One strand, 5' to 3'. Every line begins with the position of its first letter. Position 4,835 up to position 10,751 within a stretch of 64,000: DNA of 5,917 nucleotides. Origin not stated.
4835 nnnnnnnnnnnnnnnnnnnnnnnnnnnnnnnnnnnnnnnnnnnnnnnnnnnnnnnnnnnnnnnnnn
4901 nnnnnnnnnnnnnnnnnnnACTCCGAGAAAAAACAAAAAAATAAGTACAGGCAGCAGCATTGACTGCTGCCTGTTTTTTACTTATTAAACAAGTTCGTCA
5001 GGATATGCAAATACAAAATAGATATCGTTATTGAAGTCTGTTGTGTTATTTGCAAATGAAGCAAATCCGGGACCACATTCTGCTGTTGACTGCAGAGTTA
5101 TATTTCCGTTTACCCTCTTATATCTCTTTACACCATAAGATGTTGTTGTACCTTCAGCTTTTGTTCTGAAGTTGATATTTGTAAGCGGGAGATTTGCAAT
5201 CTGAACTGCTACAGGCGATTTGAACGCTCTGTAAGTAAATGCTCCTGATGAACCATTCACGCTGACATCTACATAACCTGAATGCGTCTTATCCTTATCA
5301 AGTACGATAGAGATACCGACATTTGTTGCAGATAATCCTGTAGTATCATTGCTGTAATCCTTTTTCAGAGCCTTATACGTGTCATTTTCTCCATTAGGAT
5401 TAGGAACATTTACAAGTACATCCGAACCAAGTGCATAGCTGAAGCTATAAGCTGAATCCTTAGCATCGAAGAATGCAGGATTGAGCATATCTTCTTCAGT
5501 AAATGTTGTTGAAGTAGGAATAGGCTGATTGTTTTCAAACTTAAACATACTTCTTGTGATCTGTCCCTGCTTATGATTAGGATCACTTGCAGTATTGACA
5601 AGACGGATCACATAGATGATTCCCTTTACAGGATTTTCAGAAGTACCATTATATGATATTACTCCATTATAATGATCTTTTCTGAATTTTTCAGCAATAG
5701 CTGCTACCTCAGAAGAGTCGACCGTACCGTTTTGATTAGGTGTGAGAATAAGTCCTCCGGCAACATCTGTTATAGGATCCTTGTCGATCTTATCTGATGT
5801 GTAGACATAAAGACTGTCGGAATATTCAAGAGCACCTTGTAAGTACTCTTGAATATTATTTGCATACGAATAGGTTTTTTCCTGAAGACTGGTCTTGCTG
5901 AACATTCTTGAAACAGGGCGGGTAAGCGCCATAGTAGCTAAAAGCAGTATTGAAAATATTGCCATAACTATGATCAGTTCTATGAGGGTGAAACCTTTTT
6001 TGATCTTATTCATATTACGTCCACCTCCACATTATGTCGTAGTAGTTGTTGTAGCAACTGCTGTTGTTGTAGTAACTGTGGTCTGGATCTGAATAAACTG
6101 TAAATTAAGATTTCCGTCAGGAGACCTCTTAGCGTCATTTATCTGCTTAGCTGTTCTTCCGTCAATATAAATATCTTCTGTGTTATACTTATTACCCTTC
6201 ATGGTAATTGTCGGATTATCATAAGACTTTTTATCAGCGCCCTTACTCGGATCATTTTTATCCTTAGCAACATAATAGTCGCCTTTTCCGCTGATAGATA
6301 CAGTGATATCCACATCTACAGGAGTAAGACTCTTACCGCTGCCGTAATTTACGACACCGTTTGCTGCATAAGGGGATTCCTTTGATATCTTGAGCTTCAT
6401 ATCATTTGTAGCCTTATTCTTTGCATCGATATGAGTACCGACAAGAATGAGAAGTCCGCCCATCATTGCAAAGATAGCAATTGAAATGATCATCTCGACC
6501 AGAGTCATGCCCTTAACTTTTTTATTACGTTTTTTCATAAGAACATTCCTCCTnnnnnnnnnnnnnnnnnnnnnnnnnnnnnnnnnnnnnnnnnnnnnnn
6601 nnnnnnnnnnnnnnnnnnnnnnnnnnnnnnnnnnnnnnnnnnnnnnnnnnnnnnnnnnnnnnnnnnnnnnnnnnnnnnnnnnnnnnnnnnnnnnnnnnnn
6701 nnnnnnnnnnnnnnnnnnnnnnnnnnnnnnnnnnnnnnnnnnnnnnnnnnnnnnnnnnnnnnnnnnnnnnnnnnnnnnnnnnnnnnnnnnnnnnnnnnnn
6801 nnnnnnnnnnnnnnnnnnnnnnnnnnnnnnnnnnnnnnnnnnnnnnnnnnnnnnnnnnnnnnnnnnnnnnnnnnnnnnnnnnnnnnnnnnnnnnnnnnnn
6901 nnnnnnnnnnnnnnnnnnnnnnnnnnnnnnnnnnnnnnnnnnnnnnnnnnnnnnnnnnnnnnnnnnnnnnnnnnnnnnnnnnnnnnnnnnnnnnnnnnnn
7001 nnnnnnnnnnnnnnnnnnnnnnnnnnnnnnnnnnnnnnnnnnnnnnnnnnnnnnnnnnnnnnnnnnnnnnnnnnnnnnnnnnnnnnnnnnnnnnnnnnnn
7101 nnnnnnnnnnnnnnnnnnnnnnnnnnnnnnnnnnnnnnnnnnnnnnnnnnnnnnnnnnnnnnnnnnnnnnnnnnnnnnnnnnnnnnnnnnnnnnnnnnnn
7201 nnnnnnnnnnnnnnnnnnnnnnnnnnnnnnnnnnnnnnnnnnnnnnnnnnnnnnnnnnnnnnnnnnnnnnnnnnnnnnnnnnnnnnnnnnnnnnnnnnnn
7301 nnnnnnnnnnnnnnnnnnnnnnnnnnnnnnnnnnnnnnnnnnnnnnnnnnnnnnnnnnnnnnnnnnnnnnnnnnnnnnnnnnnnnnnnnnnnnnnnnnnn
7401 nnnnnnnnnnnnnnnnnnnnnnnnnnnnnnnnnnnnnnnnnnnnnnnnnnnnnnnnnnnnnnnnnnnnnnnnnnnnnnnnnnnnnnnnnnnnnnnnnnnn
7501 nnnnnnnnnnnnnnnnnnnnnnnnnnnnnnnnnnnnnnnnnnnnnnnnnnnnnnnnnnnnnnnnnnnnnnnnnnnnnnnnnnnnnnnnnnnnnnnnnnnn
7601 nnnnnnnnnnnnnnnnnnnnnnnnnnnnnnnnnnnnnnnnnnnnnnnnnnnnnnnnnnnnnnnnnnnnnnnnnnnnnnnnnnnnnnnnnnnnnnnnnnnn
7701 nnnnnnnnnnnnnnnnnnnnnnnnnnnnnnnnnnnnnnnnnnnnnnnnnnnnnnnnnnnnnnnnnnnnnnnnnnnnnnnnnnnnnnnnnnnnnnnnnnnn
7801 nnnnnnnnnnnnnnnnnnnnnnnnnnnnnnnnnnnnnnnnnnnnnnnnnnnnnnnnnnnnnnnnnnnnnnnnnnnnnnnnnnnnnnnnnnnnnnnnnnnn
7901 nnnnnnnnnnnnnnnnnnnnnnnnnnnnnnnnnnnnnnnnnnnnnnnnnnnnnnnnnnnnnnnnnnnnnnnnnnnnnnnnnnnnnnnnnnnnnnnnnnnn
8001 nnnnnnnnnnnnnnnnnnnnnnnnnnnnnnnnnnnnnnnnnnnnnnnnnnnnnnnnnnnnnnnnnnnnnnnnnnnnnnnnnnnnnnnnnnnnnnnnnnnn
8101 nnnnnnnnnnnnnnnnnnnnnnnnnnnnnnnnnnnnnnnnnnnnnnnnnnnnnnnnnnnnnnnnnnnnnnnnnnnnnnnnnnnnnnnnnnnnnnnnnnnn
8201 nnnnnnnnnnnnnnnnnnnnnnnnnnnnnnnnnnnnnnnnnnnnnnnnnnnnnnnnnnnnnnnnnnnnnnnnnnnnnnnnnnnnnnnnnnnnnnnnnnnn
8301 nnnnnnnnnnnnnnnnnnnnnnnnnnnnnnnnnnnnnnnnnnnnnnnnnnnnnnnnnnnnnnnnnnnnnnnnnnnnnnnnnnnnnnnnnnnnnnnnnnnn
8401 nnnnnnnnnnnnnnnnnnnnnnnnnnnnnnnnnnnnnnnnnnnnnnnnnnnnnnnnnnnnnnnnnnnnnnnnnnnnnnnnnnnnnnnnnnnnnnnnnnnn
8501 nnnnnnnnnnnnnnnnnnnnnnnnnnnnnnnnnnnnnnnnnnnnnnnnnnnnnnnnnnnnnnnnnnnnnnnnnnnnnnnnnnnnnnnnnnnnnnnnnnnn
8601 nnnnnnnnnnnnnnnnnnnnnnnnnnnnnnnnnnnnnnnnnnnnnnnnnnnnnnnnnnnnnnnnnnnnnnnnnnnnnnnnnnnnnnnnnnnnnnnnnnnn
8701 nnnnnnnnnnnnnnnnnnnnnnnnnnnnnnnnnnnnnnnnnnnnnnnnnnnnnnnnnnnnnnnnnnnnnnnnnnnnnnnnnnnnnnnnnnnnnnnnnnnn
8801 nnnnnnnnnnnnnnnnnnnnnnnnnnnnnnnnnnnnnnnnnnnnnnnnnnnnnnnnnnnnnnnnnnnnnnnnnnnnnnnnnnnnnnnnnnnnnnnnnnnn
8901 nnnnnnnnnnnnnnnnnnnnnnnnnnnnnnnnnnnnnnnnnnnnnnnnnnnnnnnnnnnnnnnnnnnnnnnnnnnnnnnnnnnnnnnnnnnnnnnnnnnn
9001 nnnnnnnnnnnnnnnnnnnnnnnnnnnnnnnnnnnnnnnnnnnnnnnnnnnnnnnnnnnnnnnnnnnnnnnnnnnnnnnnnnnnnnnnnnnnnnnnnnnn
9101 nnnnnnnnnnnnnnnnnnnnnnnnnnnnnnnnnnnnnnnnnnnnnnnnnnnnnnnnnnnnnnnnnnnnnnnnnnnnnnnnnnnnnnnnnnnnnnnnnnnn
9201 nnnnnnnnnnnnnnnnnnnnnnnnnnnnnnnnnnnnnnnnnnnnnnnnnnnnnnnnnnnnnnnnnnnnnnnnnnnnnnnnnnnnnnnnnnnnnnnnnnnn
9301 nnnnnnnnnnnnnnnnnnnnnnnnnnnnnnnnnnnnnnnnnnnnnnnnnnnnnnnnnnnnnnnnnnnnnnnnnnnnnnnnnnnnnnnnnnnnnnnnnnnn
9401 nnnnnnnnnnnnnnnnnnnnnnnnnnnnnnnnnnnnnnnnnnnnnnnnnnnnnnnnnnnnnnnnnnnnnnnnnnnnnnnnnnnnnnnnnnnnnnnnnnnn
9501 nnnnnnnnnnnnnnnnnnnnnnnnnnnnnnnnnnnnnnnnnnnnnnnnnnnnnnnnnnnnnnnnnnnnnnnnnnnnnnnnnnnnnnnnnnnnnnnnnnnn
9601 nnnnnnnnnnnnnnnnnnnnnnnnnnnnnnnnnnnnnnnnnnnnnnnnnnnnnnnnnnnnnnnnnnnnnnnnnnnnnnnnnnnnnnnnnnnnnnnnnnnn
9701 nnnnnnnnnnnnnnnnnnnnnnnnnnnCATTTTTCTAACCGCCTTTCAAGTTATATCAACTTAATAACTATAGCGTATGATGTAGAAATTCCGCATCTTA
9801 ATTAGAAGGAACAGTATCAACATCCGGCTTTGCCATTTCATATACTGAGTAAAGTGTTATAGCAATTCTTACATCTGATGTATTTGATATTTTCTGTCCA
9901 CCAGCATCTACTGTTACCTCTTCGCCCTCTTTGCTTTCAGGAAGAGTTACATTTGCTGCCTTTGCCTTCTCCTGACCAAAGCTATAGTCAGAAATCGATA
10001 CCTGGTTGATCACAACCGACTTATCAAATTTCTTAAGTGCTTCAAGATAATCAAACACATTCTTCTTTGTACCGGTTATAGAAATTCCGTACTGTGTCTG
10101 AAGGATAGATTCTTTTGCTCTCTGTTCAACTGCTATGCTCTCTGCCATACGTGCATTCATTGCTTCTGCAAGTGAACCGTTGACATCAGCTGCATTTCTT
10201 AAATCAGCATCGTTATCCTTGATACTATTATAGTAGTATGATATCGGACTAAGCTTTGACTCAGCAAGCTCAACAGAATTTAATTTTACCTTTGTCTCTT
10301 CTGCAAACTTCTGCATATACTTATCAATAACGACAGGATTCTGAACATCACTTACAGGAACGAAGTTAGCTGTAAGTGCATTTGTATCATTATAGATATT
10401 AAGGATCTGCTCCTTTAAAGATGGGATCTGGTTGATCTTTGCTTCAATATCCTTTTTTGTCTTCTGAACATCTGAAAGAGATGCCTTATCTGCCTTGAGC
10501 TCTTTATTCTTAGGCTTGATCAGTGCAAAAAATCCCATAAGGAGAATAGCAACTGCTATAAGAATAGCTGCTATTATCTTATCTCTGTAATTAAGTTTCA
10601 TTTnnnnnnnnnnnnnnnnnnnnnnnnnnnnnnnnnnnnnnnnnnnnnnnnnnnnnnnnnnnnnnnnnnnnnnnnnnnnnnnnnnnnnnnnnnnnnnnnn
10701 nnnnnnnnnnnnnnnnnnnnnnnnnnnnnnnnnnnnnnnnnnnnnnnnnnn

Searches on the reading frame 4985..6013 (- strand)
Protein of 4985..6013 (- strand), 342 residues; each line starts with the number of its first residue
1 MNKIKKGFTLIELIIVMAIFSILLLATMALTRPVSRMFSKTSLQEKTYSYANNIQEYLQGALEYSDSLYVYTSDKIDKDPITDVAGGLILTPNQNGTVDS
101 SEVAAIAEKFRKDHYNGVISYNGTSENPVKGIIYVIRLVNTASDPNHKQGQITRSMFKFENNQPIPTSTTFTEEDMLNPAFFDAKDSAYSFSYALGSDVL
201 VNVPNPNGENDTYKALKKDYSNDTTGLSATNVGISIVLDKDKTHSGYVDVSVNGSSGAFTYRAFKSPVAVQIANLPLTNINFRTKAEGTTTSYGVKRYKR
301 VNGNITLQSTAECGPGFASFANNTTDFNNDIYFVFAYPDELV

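Call 5: search_protein_families(library=pfam, proteins=[window:4985-6013:-], max_evalue=0.1)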
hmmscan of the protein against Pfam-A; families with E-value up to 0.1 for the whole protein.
window:4985-6013:- (342 aa): 2 families
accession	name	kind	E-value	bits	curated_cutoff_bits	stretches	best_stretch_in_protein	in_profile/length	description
PF07963.17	N_methyl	-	3.8e-09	36.2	21.2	1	4-27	3-26/27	Prokaryotic N-terminal methylation motif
PF16964.10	TadF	-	0.023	15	27.3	1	3-108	4-96/178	Putative tight adherence pilin protein F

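Call 6: search_protein_families(library=ncbifam, proteins=[window:4985-6013:-], max_evalue=0.1)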
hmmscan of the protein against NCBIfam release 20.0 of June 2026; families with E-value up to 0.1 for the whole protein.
window:4985-6013:- (342 aa): 17 families
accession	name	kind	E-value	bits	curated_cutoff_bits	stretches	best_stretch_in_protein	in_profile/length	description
TIGR02532.1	IV_pilin_GFxxxE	domain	1.1e-08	34.5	16.3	1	5-27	1-23/24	prepilin-type N-terminal cleavage/methylation domain-containing protein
NF040999.1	pilin_ComGC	equivalog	1.5e-05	25.1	75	1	5-27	1-23/84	competence type IV pilus major pilin ComGC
TIGR02599.1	TIGR02599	subfamily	4e-05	23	256.5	1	7-73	1-69/361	Verru_Chthon cassette protein C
NF040982.1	ComGD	equivalog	0.00016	22.1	70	1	5-61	1-54/139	competence type IV pilus minor pilin ComGD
NF007848.0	PRK10557.1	equivalog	0.00029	20.2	120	1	2-37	7-46/192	prepilin peptidase-dependent protein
NF041002.1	pilin_ComGF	equivalog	0.00033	20.9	80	1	5-47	1-42/139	competence type IV pilus minor pilin ComGF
TIGR01707.1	gspI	equivalog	0.00056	20.4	44.35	1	7-47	1-39/101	type II secretion system minor pseudopilin GspI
TIGR01708.2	typeII_sec_gspH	equivalog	0.00085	19.4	80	1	6-30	2-24/169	type II secretion system minor pseudopilin GspH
TIGR02596.1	TIGR02596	subfamily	0.0011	19.1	70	1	8-55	1-45/196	Verru_Chthon cassette protein D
NF041013.1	T4P_ComGE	equivalog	0.0014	18.6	49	1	5-31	3-29/83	competence type IV pilus minor pilin ComGE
NF007862.0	PRK10574.1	equivalog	0.0032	17.6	138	1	5-23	4-22/145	prepilin peptidase-dependent pilin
TIGR02523.1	type_IV_pilV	equivalog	0.005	17.3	52.2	1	6-59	2-55/139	type IV pilus modification protein PilV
NF007800.0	PRK10506.1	equivalog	0.0053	16.6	158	1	3-26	6-29/163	prepilin peptidase-dependent protein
TIGR01711.1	gspJ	equivalog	0.0061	16.4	64.85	1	6-36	1-31/192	type II secretion system minor pseudopilin GspJ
NF041775.1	typeIV_PilA_Myxo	equivalog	0.0069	16.4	400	1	2-30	7-33/214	type IV pilin protein PilA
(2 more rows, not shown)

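Call 70: predict_structure(alignment_id=A3)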
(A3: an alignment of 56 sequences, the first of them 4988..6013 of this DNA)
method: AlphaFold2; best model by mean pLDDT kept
length: 342 residues; sequences in the alignment: 56
mean_pLDDT: 92.0   pTM: 0.87
mean pLDDT of the five models: 92.0, 90.3, 89.4, 89.3, 88.0
residues with pLDDT >= 90: 268; 70-90: 65; 50-70: 8; < 50: 1
segments of 3 or more residues with pLDDT < 50: none
pLDDT, mean of each block of 10 residues (from residue 1): 59 91 93 84 84 95 97 96 90 94 97 95 92 98 92 98 96 95 82 97 95 97 94 94 85 94 94 95 86 92 93 94 96 97 91
secondary structure, 60 per line:
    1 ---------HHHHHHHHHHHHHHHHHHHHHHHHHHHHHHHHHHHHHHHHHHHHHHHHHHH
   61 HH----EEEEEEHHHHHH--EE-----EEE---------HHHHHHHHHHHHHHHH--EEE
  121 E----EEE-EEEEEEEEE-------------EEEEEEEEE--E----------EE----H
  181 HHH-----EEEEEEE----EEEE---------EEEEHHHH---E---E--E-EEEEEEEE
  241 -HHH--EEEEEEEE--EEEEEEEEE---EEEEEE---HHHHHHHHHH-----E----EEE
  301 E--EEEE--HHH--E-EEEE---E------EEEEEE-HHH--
elements in order: H10-62 E67-72 H73-78 E88-90 H100-115 E118-121 E126-128 E130-138 E152-160 H180-183 E189-195 E200-203 E213-216 H217-220 E233-240 E247-254 E257-265 E269-274 H278-287 E298-301 E304-307 E317-320 E331-336

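Call 72: fold_search(model_id=the predicted structure, library=pdb)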
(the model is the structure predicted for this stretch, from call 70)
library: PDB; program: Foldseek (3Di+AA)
matches with E <= 10: 730; with E <= 0.001: 0
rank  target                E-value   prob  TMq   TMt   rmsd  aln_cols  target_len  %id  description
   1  2zf4_D                8.3e-03  0.14  0.10  0.16  17.6       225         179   11  Crystal Structure of VioE complexed with phenylpyruvic acid (released 2008-01-01)
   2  8cgm_A                1.4e-02  0.11  0.10  0.15  20.2       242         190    9  Structure of the lipoprotein transporter LolA from Porphyromonas gingivalis (released 2023-06-21)
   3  6wxe_1                3.8e-02  0.06  0.09  0.05  28.4       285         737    9  Cryo-EM reconstruction of VP5*/VP8* assembly from rhesus rotavirus particles - Upright conformation (released 2021-01-20)
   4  3sbu_A                4.8e-02  0.15  0.13  0.17  16.5       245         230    7  Crystal structure of a ntf2-like protein (BF2862) from Bacteroides fragilis NCTC 9343 at 2.15 A resolution (released 2011-07-13)
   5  9o5m_A                6.8e-02  0.06  0.08  0.14  17.9       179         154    9  Prenylated-FMN maturase PhdC from Mycolicibacterium fortuitum bound to prenylated flavin mononucleotide in the P1 spac (released 2026-02-18)
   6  9u4r_AA               7.2e-02  0.04  0.09  0.07  24.4       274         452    9  Structure of the intial complex in filament assembly at 3.23 angstroms resolution, conformation 2. (released 2026-03-25)
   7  7tpm                  9.5e-02  0.04  0.09  0.13  19.4       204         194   11  Structure of the outer-membrane lipoprotein carrier protein (LolA) from Borrelia burgdorferi (released 2023-03-15)
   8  6g47_B                1.2e-01  0.06  0.09  0.15  18.1       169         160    6  Crystal Structure of Human Adenovirus 52 Short Fiber Knob in Complex with alpha-(2,8)-Trisialic Acid (DP3) (released 2018-05-02)
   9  3b13_A                1.5e-01  0.05  0.10  0.09  20.7       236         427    8  Crystal structure of the DHR-2 domain of DOCK2 in complex with Rac1 (T17N mutant) (released 2012-03-14)
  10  9nk0                  1.5e-01  0.04  0.08  0.14  17.8       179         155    9  Prenylated-FMN maturase PhdC from Mycolicibacterium fortuitum (apo) (released 2026-02-18)
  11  3sda_A                1.5e-01  0.03  0.09  0.10  25.7       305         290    6  Crystal structure of autoreactive-Valpha14-Vbeta6 NKT TCR in complex with CD1d-beta-galactosylceramide (released 2011-10-05)
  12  9o5m_D                1.7e-01  0.04  0.08  0.14  17.9       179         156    9  Prenylated-FMN maturase PhdC from Mycolicibacterium fortuitum bound to prenylated flavin mononucleotide in the P1 spac (released 2026-02-18)
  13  8bp8_A                1.7e-01  0.04  0.09  0.05  25.8       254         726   10  SPA of Trypsin untreated Rotavirus TLP spike (released 2023-04-05)
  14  7e8c_C                1.7e-01  0.04  0.11  0.05  16.7       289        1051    8  SARS-CoV-2 S-6P in complex with 9 Fabs (released 2021-06-09)
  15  8t5t                  1.8e-01  0.03  0.09  0.13  19.2       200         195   12  Crystal structure of outer membrane lipoprotein carrier protein (LolA) from Borrelia burgdorferi (steric acid bound) (released 2023-06-28)
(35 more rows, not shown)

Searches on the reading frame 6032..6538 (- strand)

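Call 5: search_protein_families(library=pfam, proteins=[window:6032-6538:-], max_evalue=0.1)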
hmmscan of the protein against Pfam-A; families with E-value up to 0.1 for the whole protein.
window:6032-6538:- (168 aa): 1 family
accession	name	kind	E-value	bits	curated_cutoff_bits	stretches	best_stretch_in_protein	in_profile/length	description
PF07963.17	N_methyl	-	1.7e-06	27.8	21.2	1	6-30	2-26/27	Prokaryotic N-terminal methylation motif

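Call 6: search_protein_families(library=ncbifam, proteins=[window:6032-6538:-], max_evalue=0.1)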
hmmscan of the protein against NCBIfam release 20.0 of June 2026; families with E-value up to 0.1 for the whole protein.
window:6032-6538:- (168 aa): 5 families
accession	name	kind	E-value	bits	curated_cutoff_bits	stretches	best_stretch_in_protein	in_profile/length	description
NF041013.1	T4P_ComGE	equivalog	1.3e-05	25.1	49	1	6-44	1-39/83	competence type IV pilus minor pilin ComGE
TIGR02532.1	IV_pilin_GFxxxE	domain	0.00087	19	16.3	1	9-29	2-22/24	prepilin-type N-terminal cleavage/methylation domain-containing protein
TIGR01707.1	gspI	equivalog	0.0045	17.5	44.35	1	10-45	1-37/101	type II secretion system minor pseudopilin GspI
TIGR01711.1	gspJ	equivalog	0.044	13.6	64.85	1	9-26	1-18/192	type II secretion system minor pseudopilin GspJ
NF041002.1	pilin_ComGF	equivalog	0.08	13.2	80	0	9-45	2-38/139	competence type IV pilus minor pilin ComGF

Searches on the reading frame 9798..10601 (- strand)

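Call 5: search_protein_families(library=pfam, proteins=[window:9798-10601:-], max_evalue=0.1)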
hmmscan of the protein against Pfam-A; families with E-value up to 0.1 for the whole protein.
window:9798-10601:- (267 aa): 3 families
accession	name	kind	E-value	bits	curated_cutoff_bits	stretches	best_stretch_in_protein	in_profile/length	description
PF04612.17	T2SSM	-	0.00075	20.2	27.8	1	3-65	11-73/160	Type II secretion system (T2SS), protein M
PF07817.19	GLE1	-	0.0086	15.8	24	1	33-98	12-77/250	GLE1-like protein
PF04399.18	Glutaredoxin2_C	-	0.0092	16.2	32.8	1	31-107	42-125/130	Glutaredoxin 2, C terminal domain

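Call 6: search_protein_families(library=ncbifam, proteins=[window:9798-10601:-], max_evalue=0.1)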
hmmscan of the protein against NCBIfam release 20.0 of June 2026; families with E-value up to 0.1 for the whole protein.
window:9798-10601:- (267 aa): 2 families
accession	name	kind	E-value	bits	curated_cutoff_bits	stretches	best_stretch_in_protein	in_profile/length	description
TIGR00739.1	yajC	equivalog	0.014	15.4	44.2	1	10-50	3-43/84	preprotein translocase subunit YajC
TIGR02182.1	GRXB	equivalog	0.041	13.6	186.65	0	44-107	138-208/209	GrxB family glutaredoxin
